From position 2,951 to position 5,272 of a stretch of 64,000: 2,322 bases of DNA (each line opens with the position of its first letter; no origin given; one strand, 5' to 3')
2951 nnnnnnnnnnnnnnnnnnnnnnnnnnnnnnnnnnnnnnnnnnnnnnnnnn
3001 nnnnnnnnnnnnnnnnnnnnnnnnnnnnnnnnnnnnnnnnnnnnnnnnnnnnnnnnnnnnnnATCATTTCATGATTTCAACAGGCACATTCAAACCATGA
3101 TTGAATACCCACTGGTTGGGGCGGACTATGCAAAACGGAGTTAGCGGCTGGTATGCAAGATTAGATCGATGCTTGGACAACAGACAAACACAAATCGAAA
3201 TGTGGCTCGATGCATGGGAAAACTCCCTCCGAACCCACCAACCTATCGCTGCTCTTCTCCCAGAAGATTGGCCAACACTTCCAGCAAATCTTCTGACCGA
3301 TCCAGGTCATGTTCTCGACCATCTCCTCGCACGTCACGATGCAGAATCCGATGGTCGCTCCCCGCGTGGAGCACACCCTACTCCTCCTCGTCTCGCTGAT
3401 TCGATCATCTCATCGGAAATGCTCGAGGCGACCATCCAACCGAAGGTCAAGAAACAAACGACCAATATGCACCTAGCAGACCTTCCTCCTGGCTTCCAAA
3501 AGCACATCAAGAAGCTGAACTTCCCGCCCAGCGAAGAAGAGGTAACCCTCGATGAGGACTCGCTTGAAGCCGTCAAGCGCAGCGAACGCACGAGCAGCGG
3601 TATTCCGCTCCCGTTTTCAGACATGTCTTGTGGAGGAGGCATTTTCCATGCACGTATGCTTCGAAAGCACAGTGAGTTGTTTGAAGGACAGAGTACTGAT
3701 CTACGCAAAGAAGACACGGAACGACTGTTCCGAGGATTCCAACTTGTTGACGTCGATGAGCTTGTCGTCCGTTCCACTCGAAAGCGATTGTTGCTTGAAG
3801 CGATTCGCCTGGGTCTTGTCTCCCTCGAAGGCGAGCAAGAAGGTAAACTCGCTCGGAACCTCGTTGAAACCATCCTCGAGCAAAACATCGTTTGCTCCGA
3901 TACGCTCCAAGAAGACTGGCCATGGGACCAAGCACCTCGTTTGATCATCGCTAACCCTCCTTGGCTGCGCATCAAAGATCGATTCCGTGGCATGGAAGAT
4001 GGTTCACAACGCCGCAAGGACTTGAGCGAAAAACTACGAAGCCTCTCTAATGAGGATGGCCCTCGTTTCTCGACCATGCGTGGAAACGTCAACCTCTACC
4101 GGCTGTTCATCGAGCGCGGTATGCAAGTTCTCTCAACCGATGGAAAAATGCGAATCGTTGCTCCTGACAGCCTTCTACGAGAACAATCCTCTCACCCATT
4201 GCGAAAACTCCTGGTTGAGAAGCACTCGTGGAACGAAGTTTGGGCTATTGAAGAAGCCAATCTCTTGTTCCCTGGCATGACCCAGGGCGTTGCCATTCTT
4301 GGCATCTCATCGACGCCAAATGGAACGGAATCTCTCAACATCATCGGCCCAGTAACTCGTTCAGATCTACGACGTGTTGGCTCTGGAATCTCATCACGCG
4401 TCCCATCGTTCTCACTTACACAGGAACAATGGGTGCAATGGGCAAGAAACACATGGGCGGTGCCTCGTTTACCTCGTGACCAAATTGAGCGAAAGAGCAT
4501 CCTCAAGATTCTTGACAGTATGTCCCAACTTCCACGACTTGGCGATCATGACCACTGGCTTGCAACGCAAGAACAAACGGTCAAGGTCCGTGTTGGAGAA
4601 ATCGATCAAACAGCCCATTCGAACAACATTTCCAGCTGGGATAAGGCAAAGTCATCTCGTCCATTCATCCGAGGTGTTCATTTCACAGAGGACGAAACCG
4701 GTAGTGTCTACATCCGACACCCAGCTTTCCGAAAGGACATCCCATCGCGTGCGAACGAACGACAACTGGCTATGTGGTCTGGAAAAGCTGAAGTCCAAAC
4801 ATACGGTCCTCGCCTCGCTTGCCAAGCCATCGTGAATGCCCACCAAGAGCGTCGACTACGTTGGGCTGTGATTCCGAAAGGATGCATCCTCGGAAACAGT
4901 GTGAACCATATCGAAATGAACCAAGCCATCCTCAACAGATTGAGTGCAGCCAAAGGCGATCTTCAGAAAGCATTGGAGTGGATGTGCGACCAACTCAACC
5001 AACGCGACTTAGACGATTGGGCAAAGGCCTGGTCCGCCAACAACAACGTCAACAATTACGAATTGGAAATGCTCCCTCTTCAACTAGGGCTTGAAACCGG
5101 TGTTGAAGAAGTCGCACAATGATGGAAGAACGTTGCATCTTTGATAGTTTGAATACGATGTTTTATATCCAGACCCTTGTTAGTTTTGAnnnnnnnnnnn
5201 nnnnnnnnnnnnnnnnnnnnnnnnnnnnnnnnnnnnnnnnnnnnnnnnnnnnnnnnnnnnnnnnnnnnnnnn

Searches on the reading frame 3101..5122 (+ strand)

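Call 76: search_protein_families(library=pfam, proteins=[window:3101-5122:+], max_evalue=0.0001)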
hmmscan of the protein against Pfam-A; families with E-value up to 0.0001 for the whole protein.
window:3101-5122:+ (673 aa): 1 family
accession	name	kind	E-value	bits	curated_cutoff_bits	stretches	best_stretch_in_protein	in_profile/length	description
PF07669.17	Eco57I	-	2.2e-10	41.3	25.3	1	216-384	6-166/171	Eco57I restriction-modification methylase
